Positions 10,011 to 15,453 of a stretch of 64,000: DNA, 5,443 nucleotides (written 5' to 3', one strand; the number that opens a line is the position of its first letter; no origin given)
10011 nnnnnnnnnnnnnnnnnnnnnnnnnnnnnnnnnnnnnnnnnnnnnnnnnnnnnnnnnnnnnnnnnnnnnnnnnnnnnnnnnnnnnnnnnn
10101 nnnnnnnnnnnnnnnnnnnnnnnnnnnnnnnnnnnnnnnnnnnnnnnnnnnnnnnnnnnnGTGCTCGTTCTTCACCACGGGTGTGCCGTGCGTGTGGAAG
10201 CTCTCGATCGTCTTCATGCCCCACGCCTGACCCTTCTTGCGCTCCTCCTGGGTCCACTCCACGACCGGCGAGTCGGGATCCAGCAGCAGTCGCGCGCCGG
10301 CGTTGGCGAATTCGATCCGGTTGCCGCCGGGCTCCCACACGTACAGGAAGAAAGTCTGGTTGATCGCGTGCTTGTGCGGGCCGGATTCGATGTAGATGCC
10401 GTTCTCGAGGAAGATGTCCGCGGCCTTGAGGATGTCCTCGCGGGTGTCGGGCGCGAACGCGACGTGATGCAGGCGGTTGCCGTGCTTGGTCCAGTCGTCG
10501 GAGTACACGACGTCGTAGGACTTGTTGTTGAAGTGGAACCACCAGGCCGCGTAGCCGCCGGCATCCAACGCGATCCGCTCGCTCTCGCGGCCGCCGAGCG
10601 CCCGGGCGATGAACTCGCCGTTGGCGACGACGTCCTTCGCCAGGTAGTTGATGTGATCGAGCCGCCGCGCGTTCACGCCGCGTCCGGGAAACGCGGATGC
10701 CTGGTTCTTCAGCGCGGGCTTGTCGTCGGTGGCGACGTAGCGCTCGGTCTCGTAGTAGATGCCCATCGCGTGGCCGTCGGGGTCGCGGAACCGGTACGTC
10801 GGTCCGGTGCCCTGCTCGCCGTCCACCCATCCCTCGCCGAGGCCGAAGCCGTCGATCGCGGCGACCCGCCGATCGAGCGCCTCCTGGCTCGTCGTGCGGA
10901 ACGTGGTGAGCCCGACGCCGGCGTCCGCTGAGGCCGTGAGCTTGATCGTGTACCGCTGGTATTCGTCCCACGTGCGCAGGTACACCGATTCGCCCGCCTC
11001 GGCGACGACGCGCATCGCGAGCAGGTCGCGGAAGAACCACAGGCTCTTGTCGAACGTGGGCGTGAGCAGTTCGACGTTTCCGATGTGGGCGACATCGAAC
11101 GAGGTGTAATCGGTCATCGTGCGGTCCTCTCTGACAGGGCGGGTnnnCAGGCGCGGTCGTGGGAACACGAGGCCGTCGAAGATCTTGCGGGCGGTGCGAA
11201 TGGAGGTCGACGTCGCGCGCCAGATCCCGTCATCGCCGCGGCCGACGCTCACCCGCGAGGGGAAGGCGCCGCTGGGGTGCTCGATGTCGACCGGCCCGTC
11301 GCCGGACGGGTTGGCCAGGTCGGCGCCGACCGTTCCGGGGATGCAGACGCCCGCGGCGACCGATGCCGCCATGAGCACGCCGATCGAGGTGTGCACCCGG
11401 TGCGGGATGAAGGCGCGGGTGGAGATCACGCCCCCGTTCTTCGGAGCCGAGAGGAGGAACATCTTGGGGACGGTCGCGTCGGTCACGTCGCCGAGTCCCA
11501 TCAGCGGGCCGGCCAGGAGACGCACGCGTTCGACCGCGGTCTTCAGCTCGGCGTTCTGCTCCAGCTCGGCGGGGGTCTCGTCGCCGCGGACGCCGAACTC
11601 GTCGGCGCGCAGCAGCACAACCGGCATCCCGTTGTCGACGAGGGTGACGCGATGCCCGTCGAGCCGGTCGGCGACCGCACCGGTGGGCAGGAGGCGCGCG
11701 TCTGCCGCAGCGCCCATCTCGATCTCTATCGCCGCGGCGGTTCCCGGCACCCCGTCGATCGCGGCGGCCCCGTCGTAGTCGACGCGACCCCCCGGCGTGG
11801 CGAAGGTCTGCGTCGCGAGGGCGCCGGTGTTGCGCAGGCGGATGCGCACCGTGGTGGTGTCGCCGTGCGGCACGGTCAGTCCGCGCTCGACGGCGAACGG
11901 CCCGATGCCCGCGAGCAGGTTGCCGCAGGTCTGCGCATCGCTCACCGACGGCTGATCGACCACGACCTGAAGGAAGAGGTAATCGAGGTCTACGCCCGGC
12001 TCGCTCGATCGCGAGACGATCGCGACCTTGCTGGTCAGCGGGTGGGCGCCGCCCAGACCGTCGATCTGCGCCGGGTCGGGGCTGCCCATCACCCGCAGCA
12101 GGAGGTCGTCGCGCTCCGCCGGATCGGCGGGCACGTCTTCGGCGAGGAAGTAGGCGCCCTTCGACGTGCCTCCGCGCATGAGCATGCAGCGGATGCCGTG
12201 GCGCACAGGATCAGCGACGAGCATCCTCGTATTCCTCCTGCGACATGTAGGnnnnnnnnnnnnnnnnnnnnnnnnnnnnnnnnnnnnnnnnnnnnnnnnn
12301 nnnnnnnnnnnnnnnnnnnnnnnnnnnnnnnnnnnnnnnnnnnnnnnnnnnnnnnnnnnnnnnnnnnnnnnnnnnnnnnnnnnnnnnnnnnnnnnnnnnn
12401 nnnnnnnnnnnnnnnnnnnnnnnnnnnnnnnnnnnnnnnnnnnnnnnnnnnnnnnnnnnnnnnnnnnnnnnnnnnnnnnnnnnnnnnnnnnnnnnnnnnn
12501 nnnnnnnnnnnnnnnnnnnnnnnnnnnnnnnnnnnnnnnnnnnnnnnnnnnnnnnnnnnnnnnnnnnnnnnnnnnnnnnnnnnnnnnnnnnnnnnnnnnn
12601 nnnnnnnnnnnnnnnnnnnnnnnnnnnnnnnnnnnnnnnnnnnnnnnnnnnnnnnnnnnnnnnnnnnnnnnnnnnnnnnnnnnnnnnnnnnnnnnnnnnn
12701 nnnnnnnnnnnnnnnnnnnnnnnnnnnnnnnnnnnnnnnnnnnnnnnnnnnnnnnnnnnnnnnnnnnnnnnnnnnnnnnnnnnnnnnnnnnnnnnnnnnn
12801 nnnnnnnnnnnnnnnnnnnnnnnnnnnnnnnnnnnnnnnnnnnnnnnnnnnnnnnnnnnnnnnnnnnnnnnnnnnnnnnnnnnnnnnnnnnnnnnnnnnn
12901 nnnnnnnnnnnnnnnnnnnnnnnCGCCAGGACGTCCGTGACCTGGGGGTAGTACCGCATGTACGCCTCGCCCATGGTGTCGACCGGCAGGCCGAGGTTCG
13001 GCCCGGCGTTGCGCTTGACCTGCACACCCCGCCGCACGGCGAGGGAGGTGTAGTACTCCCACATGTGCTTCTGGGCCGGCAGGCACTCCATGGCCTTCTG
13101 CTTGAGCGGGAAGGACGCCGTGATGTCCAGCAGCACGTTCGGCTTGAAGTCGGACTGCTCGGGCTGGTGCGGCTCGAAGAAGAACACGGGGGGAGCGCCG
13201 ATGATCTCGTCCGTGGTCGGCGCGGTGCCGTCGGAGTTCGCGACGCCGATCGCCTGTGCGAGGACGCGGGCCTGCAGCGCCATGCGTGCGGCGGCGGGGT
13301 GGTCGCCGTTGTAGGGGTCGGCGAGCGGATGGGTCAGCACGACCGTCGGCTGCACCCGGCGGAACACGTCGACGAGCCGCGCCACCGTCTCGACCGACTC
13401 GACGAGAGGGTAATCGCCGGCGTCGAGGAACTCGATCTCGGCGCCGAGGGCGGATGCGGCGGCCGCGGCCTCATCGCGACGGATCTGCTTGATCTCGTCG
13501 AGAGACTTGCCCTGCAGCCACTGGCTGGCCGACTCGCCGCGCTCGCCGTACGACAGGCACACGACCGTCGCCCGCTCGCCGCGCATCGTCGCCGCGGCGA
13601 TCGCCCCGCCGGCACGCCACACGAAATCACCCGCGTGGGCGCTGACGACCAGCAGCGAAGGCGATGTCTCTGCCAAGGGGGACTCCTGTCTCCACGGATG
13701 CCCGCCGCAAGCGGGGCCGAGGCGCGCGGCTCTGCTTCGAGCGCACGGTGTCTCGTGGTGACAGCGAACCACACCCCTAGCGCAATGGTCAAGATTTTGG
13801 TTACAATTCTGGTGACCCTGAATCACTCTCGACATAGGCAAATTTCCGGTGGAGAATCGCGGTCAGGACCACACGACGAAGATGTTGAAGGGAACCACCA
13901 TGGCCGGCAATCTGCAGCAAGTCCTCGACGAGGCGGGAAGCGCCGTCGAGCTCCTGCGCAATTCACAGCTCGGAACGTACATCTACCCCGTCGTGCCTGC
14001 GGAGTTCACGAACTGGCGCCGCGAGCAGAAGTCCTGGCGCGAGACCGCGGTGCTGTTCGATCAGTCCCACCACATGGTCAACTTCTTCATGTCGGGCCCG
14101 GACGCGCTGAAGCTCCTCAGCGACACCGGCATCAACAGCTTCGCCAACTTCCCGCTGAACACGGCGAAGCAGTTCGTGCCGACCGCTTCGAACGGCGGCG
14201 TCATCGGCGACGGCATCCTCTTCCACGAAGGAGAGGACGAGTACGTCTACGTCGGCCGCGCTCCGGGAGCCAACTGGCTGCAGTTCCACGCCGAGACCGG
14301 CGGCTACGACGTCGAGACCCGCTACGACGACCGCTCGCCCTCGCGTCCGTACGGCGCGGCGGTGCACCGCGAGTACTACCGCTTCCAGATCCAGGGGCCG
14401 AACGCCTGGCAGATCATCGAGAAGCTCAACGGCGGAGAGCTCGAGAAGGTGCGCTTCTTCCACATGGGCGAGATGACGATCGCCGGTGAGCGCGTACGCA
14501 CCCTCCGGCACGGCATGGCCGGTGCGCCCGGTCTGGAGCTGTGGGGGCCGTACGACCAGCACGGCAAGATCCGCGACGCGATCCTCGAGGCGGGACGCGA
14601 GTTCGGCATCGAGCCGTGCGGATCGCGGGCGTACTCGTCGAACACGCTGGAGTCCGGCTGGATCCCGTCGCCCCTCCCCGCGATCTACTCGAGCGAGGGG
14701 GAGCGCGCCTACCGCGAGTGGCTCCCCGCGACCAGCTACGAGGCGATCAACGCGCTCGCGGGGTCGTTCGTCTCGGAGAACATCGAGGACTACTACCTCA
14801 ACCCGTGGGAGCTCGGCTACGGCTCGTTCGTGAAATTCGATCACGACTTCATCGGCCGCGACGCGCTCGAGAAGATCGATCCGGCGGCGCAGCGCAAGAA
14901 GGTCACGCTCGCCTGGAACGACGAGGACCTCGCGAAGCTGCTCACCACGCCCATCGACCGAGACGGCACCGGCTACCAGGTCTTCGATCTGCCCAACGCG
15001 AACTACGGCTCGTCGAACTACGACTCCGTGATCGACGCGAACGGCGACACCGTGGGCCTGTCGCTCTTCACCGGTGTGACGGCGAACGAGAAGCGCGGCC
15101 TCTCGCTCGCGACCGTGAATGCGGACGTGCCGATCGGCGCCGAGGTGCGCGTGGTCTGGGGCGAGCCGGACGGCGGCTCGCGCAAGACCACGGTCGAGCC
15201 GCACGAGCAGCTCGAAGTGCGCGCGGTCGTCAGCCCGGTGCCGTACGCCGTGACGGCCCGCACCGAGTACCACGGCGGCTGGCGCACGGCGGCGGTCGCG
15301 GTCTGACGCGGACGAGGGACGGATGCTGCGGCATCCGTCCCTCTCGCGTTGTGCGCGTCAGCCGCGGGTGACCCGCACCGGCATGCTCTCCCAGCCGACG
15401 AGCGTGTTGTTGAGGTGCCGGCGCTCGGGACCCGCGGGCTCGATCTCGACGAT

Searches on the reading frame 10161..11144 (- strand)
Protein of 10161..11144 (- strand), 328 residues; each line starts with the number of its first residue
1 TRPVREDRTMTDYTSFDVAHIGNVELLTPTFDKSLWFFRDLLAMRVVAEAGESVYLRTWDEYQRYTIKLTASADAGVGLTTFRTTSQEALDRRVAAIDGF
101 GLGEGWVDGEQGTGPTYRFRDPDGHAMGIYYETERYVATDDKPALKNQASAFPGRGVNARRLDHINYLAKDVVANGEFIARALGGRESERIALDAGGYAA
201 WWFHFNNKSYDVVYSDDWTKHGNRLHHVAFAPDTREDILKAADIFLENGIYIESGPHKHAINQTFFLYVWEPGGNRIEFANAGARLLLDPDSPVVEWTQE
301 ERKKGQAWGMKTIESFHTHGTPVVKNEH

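Call 54: search_protein_families(library=pfam, proteins=[window:10161-11144:-], max_evalue=0.0001)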
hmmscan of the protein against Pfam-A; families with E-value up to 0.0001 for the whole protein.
window:10161-11144:- (328 aa): 1 family
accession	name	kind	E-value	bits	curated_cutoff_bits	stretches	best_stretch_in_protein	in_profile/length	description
PF00903.31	Glyoxalase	-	1.6e-14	54.8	20.6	1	161-279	1-121/121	Glyoxalase/Bleomycin resistance protein/Dioxygenase superfamily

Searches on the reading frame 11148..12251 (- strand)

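Call 54: search_protein_families(library=pfam, proteins=[window:11148-12251:-], max_evalue=0.0001)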
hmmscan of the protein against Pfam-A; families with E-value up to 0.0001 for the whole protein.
window:11148-12251:- (368 aa): 1 family
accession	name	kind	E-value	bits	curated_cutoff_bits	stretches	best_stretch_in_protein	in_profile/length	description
PF04303.18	PrpF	-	2.7e-89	300.1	27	1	20-363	4-369/371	PrpF protein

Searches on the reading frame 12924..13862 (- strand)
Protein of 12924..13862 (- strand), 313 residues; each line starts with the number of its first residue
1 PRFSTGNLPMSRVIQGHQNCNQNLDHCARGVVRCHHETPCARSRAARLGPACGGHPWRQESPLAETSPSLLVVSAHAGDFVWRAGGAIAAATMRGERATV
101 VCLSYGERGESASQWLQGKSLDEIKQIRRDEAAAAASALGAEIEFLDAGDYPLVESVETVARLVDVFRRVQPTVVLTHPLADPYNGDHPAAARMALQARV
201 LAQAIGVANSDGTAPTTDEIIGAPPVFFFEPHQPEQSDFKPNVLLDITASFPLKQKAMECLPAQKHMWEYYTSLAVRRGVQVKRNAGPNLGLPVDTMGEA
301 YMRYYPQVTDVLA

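Call 54: search_protein_families(library=pfam, proteins=[window:12924-13862:-], max_evalue=0.0001)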
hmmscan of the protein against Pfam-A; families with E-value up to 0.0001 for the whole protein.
window:12924-13862:- (313 aa): 1 family
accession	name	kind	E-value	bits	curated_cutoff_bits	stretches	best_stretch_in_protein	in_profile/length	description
PF02585.22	PIG-L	-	9e-24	84.9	28.2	1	71-198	1-128/129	GlcNAc-PI de-N-acetylase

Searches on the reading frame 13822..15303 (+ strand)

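Call 54: search_protein_families(library=pfam, proteins=[window:13822-15303:+], max_evalue=0.0001)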
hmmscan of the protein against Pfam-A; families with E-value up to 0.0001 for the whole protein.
window:13822-15303:+ (494 aa): 1 family
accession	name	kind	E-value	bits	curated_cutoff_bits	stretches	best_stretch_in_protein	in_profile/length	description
PF01571.26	GCV_T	-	7.1e-42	143.9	25.6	1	58-281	20-235/255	Aminomethyltransferase folate-binding domain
